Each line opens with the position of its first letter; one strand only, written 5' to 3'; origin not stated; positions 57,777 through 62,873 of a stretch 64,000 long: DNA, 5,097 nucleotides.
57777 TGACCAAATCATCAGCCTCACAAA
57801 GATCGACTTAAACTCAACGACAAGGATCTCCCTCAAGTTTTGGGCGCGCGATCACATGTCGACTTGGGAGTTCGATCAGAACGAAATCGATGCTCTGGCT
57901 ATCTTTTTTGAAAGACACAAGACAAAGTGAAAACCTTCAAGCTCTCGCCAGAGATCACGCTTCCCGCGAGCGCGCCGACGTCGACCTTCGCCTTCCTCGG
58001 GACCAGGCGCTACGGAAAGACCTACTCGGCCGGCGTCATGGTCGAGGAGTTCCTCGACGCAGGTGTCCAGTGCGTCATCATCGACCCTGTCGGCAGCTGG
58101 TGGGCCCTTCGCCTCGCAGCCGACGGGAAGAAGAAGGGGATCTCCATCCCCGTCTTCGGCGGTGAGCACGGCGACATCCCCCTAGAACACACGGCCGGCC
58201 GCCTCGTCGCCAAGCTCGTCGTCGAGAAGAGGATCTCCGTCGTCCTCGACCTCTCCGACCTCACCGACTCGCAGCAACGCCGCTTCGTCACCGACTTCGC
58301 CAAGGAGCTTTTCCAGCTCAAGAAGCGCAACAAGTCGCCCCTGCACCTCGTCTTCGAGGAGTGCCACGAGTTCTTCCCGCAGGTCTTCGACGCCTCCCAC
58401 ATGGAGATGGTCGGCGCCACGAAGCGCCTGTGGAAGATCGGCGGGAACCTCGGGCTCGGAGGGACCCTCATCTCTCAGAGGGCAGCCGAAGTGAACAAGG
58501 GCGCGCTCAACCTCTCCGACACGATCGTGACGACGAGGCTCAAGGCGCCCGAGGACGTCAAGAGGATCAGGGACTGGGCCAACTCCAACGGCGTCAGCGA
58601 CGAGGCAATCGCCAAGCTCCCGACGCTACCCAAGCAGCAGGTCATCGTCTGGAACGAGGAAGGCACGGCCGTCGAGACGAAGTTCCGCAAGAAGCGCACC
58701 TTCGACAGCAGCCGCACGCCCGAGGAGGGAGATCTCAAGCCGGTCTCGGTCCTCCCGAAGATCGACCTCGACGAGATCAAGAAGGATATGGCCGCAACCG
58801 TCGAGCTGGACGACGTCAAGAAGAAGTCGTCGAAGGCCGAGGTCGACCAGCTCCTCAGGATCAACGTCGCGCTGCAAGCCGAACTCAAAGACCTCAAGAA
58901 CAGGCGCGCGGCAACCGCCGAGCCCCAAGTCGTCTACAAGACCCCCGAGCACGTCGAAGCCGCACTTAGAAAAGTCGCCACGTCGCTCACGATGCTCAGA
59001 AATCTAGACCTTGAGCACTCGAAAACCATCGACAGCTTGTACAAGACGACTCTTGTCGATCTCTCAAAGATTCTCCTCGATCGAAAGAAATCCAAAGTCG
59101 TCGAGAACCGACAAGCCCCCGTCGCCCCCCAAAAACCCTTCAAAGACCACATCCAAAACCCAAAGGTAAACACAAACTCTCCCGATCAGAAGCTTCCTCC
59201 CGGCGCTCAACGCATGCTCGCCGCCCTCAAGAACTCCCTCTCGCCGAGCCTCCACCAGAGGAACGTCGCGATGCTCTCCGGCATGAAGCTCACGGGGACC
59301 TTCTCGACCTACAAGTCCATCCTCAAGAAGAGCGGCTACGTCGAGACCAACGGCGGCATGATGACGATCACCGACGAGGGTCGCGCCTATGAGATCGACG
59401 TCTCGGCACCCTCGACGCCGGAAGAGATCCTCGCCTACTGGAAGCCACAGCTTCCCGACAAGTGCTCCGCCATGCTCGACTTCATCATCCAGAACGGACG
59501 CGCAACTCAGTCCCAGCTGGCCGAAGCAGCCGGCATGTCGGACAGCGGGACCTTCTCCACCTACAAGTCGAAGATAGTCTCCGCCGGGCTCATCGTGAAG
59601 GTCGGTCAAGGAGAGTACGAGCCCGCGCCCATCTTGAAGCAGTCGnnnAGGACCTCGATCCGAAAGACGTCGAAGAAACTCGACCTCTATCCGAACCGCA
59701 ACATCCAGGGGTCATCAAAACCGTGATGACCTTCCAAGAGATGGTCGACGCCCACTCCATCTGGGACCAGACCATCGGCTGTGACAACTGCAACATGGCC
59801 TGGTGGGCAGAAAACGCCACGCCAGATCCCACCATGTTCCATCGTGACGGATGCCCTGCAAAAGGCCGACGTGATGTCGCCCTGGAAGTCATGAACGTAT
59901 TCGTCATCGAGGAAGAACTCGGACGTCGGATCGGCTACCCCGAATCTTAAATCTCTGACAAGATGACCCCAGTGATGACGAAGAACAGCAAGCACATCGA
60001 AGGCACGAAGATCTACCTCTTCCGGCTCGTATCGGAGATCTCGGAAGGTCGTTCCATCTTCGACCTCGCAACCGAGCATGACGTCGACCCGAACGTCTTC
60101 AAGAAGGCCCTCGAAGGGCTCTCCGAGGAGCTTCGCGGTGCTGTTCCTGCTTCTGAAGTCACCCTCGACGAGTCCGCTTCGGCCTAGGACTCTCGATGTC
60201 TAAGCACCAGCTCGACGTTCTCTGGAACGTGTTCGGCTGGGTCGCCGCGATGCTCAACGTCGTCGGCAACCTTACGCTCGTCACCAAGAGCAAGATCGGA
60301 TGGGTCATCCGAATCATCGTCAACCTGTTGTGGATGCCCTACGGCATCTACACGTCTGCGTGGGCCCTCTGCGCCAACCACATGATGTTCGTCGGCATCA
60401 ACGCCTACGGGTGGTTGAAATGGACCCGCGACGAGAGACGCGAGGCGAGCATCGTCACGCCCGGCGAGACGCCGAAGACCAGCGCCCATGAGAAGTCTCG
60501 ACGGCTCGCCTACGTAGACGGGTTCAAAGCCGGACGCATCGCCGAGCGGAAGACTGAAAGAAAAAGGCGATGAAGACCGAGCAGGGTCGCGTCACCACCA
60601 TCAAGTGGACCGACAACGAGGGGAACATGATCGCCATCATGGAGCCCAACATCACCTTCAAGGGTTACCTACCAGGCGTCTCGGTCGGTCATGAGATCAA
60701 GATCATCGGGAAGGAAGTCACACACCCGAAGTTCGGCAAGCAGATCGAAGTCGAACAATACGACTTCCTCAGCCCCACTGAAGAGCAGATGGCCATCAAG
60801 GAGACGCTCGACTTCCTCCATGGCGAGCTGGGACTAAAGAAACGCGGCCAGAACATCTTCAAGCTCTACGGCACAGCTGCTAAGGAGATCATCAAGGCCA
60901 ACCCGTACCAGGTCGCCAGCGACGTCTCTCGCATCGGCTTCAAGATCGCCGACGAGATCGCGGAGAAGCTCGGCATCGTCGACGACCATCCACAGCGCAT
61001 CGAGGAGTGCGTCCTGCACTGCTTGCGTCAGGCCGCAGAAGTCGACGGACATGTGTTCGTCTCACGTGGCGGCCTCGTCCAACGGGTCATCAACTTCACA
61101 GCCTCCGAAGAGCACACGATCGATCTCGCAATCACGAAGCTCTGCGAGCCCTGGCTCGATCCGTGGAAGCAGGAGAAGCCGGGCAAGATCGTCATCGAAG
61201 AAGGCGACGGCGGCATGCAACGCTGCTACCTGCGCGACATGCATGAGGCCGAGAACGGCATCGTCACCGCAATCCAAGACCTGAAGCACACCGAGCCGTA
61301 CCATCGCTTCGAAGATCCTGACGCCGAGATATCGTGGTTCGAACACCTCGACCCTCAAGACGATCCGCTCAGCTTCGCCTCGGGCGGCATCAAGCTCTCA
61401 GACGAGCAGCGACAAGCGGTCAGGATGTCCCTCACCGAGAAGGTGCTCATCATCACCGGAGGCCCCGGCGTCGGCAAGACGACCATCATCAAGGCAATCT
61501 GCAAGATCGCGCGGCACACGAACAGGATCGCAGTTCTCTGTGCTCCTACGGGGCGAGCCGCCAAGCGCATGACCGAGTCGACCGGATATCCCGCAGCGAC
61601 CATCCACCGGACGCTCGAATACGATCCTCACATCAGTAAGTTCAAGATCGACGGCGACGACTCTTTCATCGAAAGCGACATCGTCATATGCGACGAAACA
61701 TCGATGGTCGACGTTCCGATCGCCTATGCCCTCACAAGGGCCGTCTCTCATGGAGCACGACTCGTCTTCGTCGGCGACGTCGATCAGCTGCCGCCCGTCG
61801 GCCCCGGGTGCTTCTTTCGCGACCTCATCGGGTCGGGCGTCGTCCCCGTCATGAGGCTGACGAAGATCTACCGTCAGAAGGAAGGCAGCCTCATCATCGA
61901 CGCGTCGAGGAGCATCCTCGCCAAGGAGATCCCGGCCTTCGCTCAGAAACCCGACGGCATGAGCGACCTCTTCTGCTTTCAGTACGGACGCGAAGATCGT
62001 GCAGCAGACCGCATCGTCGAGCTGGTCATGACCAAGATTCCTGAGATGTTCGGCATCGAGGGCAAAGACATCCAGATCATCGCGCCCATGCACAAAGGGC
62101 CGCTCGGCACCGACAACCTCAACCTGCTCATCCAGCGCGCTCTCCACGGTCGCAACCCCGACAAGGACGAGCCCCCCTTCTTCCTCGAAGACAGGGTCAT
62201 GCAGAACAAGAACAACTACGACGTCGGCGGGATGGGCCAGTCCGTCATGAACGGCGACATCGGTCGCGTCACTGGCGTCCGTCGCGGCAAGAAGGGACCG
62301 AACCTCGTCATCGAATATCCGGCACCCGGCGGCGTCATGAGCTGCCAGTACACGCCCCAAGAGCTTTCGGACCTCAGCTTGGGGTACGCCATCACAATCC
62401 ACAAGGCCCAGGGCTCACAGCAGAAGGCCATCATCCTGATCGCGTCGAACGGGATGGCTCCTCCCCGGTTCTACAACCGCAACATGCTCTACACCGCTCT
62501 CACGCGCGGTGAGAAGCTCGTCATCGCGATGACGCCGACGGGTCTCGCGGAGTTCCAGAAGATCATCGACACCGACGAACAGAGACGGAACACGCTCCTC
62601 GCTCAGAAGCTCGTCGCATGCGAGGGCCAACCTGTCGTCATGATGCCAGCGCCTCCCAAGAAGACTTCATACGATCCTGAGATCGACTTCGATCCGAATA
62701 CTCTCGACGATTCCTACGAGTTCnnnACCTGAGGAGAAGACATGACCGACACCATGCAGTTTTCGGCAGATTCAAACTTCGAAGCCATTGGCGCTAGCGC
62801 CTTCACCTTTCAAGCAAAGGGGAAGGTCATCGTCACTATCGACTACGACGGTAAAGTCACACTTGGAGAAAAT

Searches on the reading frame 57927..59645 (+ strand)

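Call 25: search_protein_families(library=pfam, proteins=[window:57927-59645:+], max_evalue=0.001)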
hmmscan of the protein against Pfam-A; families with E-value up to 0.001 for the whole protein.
window:57927-59645:+ (573 aa): 0 families

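Call 95: search_protein_families(library=phrogs, proteins=[window:57927-59645:+], max_evalue=0.00001)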
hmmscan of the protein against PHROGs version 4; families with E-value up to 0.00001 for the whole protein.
window:57927-59645:+ (573 aa): 2 families
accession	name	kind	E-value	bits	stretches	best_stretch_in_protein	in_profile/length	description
phrog_2666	-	head and packaging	4.4e-13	49.7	1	3-270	306-546/555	terminase large subunit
phrog_7035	-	unknown function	1e-06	28.4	1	108-313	454-663/969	-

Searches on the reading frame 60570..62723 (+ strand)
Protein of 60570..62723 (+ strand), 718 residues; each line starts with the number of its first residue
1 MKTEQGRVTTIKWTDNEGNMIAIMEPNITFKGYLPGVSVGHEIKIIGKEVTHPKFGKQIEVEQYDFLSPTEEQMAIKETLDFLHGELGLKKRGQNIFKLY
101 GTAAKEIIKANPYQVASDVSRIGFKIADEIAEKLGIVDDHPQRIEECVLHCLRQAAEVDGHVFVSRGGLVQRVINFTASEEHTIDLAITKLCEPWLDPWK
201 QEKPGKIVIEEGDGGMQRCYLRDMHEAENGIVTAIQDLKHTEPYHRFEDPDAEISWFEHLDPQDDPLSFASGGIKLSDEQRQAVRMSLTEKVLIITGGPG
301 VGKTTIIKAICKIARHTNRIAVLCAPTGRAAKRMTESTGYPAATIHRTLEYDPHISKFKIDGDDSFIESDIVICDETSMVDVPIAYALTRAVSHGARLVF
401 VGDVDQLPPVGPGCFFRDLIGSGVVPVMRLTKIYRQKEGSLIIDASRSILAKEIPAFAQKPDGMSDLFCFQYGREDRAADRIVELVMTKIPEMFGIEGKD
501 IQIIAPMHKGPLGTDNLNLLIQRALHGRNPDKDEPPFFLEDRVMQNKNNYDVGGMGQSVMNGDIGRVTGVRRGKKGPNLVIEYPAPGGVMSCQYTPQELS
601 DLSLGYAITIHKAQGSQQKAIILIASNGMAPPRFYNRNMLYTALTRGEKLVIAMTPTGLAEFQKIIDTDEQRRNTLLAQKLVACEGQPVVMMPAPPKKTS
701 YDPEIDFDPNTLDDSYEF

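Call 25: search_protein_families(library=pfam, proteins=[window:60570-62723:+], max_evalue=0.001)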
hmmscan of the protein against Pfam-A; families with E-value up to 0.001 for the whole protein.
window:60570-62723:+ (718 aa): 12 families
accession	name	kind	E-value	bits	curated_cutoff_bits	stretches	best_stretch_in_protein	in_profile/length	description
PF13245.12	AAA_19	-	4.4e-43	147.1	25.1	1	280-412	1-134/134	AAA domain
PF13604.12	AAA_30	-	3.9e-38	131.5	27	1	275-454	1-173/191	AAA domain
PF14490.11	HHH_RecD2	-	3.5e-23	81.8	27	1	72-163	1-92/92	ATP-dependent RecD2 DNA helicase HHH domain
PF13538.12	UvrD_C_2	-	6.5e-13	48.8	27.4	1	605-652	2-50/52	UvrD-like helicase C-terminal domain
PF18335.7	SH3_13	-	6.3e-10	39.1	41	1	517-581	1-63/65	ATP-dependent RecD-like DNA helicase SH3 domain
PF13086.12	AAA_11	-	8.1e-09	36.1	27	1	276-330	2-64/257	AAA domain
PF23139.1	OB_YrrC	-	2.4e-08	34.3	27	1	24-65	31-72/76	ATP-dependent DNA helicase YrrC, OB-fold domain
PF20720.3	nSTAND3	-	1.1e-05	25.7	27.2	1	281-317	8-44/155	Novel STAND NTPase 3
PF01443.25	Viral_helicase1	-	1.5e-05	25.4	21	0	294-408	2-98/228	Viral superfamily 1 RNA helicase core domain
PF05970.20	PIF1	-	2.7e-05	24.3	25.9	1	276-412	2-157/223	PIF1-like helicase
PF02492.25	cobW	-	0.00025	21.1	20.7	1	292-324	2-34/180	CobW/HypB/UreG, nucleotide-binding domain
PF00580.27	UvrD-helicase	-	0.00075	19.7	23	0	276-336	1-63/271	UvrD/REP helicase N-terminal domain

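Call 94: search_dna_similar(query=window:60570-62723:+, collection=phages, mode=protein, max_evalue=1e-10, max_rows=12)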
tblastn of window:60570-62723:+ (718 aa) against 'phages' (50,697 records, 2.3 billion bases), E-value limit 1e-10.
Records with a match: 123; places in all: 124; records where one place covers at least 80% of the query: 41.
Best place of each record, by identity: <60% 123.
By first word of the organism name: Bacillus 35; Bacteriophage 26; Lactococcus 22; Listeria 6; Enterococcus 6; Staphylococcus 6; Enterocloster 6; Mammaliicoccus 4; Geobacillus 2; Thomasclavelia 2; and 6 more.
By host as written in the record: - 32; Lactococcus lactis 17; Bacillus anthracis Sterne 10; Bacillus anthracis 7; Listeria monocytogenes 6; Bacillus cereus 6; Enterocloster bolteae DA473 3; Staphylococcus aureus 2; and 28 more.
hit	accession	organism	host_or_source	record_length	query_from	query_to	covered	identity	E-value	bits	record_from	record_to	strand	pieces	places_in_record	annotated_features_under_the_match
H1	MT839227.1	Bacteriophage sp.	human fecal samples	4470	71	689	86%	34.5%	1e-69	254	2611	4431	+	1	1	record has no annotation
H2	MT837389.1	Bacteriophage sp.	human fecal samples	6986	60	687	87%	32.8%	8e-68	248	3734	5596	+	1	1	record has no annotation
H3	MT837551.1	Bacteriophage sp.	human fecal samples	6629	68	681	86%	32.9%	3e-68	249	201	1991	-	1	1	record has no annotation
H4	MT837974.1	Bacteriophage sp.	human fecal samples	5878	65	657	83%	34.0%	1e-72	263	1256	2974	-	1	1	record has no annotation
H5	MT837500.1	Bacteriophage sp.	human fecal samples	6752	96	684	82%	34.1%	2e-72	262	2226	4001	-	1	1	record has no annotation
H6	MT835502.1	Bacteriophage sp.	human fecal samples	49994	96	651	77%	35.8%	1e-72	263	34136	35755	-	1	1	record has no annotation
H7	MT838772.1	Bacteriophage sp.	human fecal samples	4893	97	676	81%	34.3%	3e-67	246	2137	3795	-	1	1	record has no annotation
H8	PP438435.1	Dolichospermum phage Dfl-JY45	Dolichospermum flos-aquae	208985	95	654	78%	35.5%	2e-76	275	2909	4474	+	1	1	hypothetical protein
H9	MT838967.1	Bacteriophage sp.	human fecal samples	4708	72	681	85%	32.1%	5e-67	246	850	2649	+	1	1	record has no annotation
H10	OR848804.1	Listeria phage LM 4-14-1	Listeria monocytogenes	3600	75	683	85%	31.6%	4e-61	228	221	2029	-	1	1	record has no annotation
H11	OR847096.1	Listeria phage LM 4-11-1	Listeria monocytogenes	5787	75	683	85%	31.6%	7e-61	228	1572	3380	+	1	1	record has no annotation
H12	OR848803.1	Listeria phage LM 4-14-1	Listeria monocytogenes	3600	75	683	85%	31.4%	1e-60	226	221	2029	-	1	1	record has no annotation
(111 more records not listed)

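Call 95: search_protein_families(library=phrogs, proteins=[window:60570-62723:+], max_evalue=0.00001)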
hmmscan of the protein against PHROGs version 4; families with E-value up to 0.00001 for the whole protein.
window:60570-62723:+ (718 aa): 4 families
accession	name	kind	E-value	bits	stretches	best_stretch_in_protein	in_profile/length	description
phrog_4412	-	DNA, RNA and nucleotide metabolism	2.2e-125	420.8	1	104-680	185-736/743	exonuclease V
phrog_325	-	DNA, RNA and nucleotide metabolism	4.3e-52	178.5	1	273-655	468-868/986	Dda-like helicase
phrog_25411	-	unknown function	4.4e-08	33.2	0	370-410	355-392/627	-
phrog_1967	-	DNA, RNA and nucleotide metabolism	3.1e-06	27.1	0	250-312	129-188/776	DNA helicase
